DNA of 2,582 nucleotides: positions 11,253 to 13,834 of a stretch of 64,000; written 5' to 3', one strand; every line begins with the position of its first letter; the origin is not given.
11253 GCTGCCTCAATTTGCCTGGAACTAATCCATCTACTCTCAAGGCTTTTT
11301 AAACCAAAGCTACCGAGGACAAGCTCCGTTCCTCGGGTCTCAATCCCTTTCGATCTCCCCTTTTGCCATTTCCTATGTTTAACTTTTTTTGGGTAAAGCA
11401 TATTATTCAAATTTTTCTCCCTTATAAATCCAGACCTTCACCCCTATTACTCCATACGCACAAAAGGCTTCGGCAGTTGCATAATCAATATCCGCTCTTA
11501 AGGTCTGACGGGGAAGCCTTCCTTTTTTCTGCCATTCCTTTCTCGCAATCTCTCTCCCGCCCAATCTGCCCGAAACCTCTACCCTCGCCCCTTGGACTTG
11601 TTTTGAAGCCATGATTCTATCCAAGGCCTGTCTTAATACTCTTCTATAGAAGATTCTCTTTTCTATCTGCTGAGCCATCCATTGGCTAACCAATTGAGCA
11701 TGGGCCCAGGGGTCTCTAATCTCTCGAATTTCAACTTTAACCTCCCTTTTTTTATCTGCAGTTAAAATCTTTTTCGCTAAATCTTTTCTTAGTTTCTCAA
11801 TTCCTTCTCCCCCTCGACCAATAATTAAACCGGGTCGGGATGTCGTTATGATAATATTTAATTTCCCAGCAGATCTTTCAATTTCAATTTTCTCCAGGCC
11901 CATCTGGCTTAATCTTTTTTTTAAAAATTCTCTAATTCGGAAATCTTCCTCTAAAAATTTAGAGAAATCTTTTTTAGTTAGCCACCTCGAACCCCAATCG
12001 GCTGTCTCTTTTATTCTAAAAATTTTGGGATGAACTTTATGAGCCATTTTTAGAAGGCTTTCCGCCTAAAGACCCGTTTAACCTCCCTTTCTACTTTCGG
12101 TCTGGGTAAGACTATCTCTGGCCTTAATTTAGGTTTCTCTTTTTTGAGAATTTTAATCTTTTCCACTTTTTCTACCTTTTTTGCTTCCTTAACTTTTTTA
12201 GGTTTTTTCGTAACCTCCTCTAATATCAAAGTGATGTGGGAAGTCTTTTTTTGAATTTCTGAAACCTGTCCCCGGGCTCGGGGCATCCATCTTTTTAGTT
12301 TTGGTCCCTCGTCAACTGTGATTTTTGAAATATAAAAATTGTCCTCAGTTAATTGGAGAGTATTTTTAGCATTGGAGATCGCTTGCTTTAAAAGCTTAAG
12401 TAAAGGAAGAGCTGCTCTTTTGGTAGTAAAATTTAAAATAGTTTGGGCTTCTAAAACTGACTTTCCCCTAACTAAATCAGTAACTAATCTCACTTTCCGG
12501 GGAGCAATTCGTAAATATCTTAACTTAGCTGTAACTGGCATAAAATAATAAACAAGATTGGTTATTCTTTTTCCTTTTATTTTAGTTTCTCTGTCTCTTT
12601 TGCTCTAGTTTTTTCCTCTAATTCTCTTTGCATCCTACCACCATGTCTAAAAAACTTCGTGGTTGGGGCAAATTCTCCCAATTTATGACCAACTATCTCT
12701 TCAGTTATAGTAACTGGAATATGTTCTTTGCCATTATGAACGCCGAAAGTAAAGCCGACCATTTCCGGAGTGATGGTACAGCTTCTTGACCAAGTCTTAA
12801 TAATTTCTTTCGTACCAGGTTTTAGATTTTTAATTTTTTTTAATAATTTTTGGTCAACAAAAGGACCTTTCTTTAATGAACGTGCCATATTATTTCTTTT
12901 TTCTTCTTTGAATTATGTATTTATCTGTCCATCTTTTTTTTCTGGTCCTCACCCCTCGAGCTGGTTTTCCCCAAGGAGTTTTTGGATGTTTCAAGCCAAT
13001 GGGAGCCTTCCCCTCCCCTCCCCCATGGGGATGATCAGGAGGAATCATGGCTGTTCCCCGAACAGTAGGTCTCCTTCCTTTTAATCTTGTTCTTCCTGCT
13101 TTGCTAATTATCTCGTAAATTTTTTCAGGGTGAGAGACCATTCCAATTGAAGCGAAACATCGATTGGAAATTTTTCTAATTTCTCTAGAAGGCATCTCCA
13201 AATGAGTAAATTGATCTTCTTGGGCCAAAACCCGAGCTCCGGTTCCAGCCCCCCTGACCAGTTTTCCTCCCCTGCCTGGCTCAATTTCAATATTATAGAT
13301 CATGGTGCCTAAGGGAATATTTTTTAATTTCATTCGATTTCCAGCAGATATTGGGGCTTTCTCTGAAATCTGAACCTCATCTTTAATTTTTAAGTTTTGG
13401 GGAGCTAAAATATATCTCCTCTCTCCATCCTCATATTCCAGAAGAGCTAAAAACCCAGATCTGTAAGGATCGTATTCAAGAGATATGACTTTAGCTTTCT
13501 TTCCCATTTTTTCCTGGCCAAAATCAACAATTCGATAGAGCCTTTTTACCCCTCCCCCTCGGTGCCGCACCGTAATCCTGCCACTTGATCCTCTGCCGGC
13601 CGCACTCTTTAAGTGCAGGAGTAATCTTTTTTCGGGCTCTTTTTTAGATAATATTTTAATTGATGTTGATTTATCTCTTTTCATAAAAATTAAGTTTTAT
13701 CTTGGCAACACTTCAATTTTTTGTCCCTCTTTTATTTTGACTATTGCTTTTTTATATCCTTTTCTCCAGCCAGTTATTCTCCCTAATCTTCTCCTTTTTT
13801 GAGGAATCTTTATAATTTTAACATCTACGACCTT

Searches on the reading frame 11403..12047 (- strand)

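Call 69: search_protein_families(library=pfam, proteins=[window:11403-12047:-], max_evalue=0.00001)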
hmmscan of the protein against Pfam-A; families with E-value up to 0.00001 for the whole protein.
window:11403-12047:- (214 aa): 2 families
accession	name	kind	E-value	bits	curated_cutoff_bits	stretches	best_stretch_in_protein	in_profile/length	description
PF00189.25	Ribosomal_S3_C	-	2.3e-30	105.4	34.1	1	124-207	1-83/83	Ribosomal protein S3, C-terminal domain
PF07650.23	KH_2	-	7.1e-18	64.6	22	1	38-115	2-78/78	KH domain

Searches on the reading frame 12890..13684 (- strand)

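Call 69: search_protein_families(library=pfam, proteins=[window:12890-13684:-], max_evalue=0.00001)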
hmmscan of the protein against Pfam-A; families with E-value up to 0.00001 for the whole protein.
window:12890-13684:- (264 aa): 2 families
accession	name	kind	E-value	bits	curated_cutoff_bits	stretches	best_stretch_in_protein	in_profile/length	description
PF03947.24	Ribosomal_L2_C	-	1.1e-44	151.9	33.7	1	114-239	2-126/126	Ribosomal Proteins L2, C-terminal domain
PF00181.30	Ribosomal_L2_N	-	4.5e-30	103.9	23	1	30-104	1-75/77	Ribosomal Proteins L2, RNA binding N-terminal domain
